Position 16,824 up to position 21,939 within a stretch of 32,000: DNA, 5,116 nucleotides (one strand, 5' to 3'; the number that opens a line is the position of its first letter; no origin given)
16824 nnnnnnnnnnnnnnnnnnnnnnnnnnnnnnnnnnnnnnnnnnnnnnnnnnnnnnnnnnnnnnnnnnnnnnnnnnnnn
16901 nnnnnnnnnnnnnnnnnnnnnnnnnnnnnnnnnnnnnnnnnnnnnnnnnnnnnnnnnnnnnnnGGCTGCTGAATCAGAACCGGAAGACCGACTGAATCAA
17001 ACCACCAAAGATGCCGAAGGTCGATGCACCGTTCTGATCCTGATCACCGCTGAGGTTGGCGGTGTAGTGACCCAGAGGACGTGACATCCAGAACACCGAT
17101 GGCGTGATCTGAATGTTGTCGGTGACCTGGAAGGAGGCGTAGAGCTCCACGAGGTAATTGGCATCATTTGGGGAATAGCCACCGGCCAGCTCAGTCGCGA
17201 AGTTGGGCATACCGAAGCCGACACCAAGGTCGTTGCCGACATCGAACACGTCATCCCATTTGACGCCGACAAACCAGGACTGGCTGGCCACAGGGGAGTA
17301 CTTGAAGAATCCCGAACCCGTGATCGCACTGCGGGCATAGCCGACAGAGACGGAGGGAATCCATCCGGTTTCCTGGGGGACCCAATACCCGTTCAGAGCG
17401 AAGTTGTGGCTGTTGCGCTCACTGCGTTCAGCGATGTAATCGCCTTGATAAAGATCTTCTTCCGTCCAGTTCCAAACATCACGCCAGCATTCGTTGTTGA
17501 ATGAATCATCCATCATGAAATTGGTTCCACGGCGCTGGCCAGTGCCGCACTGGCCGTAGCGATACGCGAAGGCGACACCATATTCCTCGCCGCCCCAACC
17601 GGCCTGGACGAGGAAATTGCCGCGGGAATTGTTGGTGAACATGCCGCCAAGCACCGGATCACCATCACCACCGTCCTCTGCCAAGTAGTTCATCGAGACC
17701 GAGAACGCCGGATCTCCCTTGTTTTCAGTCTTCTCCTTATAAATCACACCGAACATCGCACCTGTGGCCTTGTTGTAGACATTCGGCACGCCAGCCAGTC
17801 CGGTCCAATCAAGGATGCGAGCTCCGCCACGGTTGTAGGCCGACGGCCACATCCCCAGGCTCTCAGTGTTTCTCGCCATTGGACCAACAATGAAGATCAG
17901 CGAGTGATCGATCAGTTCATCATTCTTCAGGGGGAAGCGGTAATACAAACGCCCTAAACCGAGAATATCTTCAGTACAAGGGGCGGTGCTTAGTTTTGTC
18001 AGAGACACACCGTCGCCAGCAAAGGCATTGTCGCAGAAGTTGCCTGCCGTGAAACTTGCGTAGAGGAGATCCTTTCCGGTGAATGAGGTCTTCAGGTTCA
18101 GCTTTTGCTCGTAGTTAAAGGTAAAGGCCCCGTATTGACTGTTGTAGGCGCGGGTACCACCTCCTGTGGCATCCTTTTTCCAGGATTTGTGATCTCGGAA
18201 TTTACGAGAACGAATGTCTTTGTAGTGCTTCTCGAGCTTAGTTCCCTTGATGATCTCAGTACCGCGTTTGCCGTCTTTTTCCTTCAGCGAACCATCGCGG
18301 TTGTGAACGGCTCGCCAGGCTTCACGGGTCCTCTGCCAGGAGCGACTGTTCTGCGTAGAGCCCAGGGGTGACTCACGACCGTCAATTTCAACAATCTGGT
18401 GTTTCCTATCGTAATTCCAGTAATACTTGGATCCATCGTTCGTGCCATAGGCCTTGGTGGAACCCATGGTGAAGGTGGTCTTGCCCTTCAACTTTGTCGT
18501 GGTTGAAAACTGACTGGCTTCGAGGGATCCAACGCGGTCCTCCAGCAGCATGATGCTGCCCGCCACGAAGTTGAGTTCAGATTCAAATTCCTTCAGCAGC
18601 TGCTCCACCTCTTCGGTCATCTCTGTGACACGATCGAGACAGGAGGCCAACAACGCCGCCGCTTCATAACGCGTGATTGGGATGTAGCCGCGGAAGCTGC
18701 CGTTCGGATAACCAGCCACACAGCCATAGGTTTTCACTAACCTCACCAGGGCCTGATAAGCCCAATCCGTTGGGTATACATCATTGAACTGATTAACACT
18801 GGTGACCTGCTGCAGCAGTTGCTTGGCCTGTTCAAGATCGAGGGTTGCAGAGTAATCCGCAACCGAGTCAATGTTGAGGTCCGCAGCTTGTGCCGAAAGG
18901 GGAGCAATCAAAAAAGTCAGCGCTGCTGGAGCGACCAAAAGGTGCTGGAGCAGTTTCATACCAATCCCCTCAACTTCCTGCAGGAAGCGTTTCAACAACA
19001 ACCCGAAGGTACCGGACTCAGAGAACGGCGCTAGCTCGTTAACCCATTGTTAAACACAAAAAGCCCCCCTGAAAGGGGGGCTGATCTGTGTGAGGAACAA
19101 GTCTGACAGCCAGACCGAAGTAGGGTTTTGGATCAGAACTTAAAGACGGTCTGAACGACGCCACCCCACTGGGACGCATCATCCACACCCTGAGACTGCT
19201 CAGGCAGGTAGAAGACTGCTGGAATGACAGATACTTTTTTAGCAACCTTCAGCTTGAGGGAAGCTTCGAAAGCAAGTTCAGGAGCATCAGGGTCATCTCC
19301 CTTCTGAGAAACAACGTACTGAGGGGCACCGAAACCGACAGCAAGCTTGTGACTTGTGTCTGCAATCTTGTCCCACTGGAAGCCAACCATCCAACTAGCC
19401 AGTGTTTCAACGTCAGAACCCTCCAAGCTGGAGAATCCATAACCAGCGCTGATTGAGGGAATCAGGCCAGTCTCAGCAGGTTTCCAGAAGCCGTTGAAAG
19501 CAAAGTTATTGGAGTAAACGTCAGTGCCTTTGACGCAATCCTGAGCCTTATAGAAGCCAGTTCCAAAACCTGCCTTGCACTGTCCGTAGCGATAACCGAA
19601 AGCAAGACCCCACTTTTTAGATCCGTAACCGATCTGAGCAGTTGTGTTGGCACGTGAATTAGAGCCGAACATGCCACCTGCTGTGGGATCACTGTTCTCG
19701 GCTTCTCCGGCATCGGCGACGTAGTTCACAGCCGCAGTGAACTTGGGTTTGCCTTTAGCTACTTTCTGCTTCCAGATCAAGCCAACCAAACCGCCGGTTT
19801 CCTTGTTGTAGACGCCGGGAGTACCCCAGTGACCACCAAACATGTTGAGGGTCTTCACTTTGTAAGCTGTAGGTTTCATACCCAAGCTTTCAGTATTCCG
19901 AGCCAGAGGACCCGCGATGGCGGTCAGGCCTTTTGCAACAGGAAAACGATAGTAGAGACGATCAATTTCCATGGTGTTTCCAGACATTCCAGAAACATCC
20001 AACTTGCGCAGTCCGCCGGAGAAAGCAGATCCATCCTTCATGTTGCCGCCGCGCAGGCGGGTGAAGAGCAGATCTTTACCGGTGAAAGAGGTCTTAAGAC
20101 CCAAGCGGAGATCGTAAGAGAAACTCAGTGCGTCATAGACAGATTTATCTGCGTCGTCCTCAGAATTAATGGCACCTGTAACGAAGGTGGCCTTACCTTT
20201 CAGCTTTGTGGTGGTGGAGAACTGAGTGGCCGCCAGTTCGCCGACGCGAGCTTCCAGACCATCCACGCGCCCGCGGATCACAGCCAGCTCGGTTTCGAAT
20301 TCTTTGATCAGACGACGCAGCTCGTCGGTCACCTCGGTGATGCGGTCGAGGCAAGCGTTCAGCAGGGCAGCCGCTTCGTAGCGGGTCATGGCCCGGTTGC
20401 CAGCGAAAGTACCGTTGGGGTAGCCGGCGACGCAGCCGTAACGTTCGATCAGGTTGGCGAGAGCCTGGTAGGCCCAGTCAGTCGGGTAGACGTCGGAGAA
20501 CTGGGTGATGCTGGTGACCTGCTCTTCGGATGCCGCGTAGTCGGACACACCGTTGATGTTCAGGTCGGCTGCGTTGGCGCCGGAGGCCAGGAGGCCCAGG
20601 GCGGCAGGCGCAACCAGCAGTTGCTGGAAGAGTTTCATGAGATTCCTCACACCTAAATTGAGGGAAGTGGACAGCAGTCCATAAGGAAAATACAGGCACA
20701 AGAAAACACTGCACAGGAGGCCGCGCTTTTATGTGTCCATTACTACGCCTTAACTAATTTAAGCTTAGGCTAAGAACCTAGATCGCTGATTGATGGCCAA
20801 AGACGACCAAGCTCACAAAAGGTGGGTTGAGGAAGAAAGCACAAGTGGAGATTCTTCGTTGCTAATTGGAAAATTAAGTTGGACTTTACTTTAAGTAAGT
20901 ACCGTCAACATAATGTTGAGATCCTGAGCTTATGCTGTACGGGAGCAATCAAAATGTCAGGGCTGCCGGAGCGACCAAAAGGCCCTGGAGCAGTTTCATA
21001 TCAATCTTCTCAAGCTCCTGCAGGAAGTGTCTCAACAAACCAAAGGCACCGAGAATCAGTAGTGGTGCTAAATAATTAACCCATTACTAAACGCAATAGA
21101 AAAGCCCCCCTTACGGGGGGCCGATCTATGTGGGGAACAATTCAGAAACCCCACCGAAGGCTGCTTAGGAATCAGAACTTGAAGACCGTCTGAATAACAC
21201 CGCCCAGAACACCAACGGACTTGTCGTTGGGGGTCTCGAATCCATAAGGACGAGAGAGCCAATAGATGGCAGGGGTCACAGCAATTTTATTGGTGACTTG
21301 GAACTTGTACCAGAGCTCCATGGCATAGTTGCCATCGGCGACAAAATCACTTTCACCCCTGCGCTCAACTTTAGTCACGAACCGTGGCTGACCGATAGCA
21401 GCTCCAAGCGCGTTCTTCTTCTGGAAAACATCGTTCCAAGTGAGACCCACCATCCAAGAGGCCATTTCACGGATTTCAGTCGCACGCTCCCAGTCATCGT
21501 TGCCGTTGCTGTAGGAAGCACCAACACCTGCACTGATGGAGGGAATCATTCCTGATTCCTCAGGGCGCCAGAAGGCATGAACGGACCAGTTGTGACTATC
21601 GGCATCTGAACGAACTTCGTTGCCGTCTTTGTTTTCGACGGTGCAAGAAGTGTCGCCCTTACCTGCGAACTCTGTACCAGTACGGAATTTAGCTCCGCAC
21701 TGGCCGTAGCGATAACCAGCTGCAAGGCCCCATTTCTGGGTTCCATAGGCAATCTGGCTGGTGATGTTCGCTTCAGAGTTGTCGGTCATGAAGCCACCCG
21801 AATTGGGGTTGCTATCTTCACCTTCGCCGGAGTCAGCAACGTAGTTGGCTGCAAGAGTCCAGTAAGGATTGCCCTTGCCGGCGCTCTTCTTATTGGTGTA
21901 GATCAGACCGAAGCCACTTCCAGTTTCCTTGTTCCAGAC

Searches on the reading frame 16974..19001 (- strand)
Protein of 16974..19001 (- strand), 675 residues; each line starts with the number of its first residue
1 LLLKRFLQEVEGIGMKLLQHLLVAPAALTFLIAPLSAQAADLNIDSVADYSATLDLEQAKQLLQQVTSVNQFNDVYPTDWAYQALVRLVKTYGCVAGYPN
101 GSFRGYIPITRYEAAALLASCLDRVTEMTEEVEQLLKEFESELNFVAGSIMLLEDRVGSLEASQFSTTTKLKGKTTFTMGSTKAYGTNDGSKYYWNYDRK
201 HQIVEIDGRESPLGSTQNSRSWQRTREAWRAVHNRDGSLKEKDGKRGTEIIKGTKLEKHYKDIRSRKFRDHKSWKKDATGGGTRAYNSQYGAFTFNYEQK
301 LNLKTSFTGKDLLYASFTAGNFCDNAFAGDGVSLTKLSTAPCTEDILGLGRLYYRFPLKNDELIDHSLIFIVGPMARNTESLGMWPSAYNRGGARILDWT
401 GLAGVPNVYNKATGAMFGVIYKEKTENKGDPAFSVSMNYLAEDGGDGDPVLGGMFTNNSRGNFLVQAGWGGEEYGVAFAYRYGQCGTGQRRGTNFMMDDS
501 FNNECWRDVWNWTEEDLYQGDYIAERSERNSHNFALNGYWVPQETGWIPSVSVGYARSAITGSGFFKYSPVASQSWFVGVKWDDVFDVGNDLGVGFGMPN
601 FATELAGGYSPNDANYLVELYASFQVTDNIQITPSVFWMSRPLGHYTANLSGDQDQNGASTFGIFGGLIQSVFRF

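Call 7: search_protein_families(library=pfam, proteins=[window:16974-19001:-], max_evalue=0.01)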
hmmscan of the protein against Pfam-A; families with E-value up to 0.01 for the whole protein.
window:16974-19001:- (675 aa): 2 families
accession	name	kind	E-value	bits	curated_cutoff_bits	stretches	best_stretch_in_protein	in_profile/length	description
PF04966.18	OprB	-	9.2e-08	32.3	22.9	1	591-654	290-356/372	Carbohydrate-selective porin, OprB family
PF00395.25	SLH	-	6.4e-05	23.3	20.8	1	72-115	2-44/44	S-layer homology domain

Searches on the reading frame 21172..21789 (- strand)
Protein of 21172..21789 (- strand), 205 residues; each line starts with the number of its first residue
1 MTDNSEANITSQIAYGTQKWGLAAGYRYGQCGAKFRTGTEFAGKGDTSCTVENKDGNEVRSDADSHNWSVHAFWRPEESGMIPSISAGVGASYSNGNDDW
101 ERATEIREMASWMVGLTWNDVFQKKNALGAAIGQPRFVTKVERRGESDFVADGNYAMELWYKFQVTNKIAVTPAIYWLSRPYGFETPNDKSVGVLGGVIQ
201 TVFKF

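Call 7: search_protein_families(library=pfam, proteins=[window:21172-21789:-], max_evalue=0.01)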
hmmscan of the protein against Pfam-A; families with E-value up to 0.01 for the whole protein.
window:21172-21789:- (205 aa): 1 family
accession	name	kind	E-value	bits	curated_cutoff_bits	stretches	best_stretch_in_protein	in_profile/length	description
PF04966.18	OprB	-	4.6e-11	43.2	22.9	1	51-192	219-363/372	Carbohydrate-selective porin, OprB family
